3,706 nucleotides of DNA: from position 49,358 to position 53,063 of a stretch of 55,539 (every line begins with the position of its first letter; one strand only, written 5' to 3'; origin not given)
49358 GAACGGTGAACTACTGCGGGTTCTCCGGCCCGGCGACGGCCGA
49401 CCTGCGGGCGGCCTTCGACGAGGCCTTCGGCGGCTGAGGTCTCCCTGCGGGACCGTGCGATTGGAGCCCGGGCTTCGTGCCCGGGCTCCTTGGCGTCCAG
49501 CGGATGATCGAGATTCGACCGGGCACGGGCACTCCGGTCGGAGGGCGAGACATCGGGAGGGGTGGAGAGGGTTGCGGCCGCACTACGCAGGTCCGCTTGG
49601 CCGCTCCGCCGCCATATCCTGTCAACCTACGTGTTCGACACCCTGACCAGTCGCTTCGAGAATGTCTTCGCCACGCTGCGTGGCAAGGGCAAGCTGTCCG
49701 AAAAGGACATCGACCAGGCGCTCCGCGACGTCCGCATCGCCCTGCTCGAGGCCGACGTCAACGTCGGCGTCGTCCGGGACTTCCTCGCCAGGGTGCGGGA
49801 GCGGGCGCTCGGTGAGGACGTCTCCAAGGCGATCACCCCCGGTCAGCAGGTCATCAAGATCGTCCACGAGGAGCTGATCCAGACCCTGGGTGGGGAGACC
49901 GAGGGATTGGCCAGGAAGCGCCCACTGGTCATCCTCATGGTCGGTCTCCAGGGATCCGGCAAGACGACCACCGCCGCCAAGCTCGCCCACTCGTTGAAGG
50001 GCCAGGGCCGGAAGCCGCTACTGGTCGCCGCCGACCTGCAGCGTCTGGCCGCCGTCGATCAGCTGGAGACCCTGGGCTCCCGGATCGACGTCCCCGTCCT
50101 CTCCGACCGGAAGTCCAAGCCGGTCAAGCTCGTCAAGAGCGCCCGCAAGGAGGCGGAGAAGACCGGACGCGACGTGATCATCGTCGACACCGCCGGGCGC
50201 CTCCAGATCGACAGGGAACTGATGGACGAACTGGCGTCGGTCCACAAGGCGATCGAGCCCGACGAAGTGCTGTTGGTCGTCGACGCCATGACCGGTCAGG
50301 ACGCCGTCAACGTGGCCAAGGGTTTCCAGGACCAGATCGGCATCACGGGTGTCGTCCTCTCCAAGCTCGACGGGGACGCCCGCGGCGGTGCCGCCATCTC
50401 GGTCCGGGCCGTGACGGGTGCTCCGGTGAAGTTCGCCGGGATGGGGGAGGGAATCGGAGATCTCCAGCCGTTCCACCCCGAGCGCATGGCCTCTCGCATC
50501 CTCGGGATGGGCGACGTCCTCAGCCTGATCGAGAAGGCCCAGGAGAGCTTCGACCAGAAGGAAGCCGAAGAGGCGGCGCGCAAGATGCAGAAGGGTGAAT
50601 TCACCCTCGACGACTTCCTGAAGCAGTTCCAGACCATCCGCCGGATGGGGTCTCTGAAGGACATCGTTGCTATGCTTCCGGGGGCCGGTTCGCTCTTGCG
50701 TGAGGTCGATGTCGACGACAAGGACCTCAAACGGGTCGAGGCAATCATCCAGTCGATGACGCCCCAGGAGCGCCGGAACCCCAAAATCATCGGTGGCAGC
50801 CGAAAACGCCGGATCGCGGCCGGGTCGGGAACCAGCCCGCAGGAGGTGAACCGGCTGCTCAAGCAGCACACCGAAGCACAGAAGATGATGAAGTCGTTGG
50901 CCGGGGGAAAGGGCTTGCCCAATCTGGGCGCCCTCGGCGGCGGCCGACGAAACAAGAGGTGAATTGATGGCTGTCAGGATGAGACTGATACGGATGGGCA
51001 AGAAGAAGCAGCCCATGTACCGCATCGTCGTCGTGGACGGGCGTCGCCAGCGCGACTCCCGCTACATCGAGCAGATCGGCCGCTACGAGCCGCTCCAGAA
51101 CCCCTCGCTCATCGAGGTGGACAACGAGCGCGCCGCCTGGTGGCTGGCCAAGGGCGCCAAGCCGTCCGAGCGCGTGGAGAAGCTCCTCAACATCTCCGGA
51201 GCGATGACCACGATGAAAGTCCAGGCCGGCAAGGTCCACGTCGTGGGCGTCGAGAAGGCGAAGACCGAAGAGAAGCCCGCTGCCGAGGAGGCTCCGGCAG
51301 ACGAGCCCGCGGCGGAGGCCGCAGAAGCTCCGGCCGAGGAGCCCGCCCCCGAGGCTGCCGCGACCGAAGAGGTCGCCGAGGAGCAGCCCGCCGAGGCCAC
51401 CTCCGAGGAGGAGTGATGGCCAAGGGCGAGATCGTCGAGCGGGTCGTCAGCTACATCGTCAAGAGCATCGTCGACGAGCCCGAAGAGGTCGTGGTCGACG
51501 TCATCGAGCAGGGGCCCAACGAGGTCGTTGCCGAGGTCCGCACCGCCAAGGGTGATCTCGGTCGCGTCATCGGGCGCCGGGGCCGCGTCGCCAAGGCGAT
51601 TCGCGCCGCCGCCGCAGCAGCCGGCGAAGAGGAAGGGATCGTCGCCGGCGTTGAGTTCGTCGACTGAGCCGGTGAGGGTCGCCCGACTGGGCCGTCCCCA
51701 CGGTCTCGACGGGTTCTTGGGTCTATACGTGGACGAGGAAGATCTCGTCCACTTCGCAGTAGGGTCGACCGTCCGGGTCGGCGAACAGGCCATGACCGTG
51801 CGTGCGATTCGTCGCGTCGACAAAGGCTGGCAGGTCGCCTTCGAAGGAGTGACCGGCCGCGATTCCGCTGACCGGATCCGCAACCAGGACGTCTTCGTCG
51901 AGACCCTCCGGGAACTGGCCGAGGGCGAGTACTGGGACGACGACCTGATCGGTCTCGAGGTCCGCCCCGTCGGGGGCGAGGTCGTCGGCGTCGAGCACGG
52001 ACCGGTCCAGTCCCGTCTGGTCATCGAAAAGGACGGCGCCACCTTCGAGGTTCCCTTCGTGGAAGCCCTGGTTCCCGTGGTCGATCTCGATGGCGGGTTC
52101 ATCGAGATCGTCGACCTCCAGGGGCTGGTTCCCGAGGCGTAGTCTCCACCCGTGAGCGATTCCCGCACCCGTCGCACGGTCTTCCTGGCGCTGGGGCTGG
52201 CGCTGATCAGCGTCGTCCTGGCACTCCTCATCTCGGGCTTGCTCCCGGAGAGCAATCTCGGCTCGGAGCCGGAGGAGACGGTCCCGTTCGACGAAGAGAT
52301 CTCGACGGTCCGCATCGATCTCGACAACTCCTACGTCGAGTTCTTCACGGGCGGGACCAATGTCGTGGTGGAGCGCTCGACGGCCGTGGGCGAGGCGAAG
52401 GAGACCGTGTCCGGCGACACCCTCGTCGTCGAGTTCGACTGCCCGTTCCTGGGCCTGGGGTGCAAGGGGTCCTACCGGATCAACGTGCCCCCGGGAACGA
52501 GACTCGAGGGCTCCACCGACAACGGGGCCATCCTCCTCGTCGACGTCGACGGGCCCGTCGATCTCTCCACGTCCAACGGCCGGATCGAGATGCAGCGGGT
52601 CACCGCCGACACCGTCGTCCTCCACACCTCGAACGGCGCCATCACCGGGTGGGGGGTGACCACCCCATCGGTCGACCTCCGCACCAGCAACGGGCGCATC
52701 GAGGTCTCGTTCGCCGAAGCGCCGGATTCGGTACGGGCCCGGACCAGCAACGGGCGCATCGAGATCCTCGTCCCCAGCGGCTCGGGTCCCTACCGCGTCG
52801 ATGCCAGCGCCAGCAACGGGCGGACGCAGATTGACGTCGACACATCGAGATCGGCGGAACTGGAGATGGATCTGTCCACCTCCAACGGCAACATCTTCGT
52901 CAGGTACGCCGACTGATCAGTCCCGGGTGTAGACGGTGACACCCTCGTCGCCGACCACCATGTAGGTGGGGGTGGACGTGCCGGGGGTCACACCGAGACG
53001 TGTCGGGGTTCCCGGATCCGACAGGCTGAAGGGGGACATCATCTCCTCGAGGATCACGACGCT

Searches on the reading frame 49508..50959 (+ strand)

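Call 66: search_protein_families(library=pfam, proteins=[window:49508-50959:+], max_evalue=0.0001)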
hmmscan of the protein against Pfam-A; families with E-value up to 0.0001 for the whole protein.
window:49508-50959:+ (484 aa): 10 families
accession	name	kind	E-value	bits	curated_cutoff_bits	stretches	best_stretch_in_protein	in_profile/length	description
PF00448.28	SRP54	-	3.3e-75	252.5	22.7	1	140-333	2-196/196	SRP54-type protein, GTPase domain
PF02978.25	SRP_SPB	-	6.4e-37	126.3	27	1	364-461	1-91/91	Signal peptide binding domain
PF02881.24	SRP54_N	-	7.9e-24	84.1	22.4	1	46-123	1-75/75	SRP54-type protein, helical bundle domain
PF13401.12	AAA_22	-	2.3e-07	31.6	27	1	138-247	4-109/130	AAA domain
PF06414.18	Zeta_toxin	-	7e-07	29.3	22.3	1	134-238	11-113/199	Zeta toxin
PF01656.29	CbiA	-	1.8e-06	28.4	25.4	1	149-293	9-89/125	CobQ/CobB/MinD/ParA nucleotide binding domain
PF13207.12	AAA_17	-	2.4e-05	25.1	27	0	145-257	1-108/136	AAA domain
PF25199.1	nSTAND_NTPase5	-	3e-05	24.3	34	0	124-226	25-129/145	Novel STAND NTPase 5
PF13671.12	AAA_33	-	3.2e-05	24.7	27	1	141-244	1-93/143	AAA domain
PF13191.12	AAA_16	-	7.3e-05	23.8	32.6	0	121-265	6-145/167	AAA ATPase domain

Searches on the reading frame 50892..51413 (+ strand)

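Call 66: search_protein_families(library=pfam, proteins=[window:50892-51413:+], max_evalue=0.0001)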
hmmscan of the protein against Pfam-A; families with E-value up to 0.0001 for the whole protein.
window:50892-51413:+ (174 aa): 1 family
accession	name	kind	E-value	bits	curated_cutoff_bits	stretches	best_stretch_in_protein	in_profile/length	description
PF00886.24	Ribosomal_S16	-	1.1e-22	80.1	27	1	34-92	1-62/62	Ribosomal protein S16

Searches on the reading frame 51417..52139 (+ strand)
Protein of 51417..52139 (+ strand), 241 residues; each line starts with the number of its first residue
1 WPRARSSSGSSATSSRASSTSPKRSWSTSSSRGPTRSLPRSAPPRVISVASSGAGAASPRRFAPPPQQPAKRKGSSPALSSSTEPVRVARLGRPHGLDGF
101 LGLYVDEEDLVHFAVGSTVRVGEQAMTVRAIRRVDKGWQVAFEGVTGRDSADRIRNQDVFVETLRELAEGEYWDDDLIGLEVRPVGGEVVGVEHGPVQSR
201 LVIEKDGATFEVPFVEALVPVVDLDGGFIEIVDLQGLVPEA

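Call 66: search_protein_families(library=pfam, proteins=[window:51417-52139:+], max_evalue=0.0001)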
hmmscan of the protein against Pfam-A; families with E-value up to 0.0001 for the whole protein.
window:51417-52139:+ (241 aa): 2 families
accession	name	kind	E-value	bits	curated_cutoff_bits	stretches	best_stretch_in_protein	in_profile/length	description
PF24986.1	PRC_RimM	-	5.5e-11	42.4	27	1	175-236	2-68/69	RimM PRC barrel domain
PF01782.24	RimM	-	1.1e-09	38.8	23.5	1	88-162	2-81/84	RimM N-terminal domain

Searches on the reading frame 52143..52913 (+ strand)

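Call 66: search_protein_families(library=pfam, proteins=[window:52143-52913:+], max_evalue=0.0001)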
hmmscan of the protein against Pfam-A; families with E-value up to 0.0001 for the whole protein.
window:52143-52913:+ (257 aa): 1 family
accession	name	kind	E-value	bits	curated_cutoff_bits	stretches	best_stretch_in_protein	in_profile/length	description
PF13349.12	DUF4097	-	4.8e-10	39.7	22.9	1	139-253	120-246/247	Toastrack DUF4097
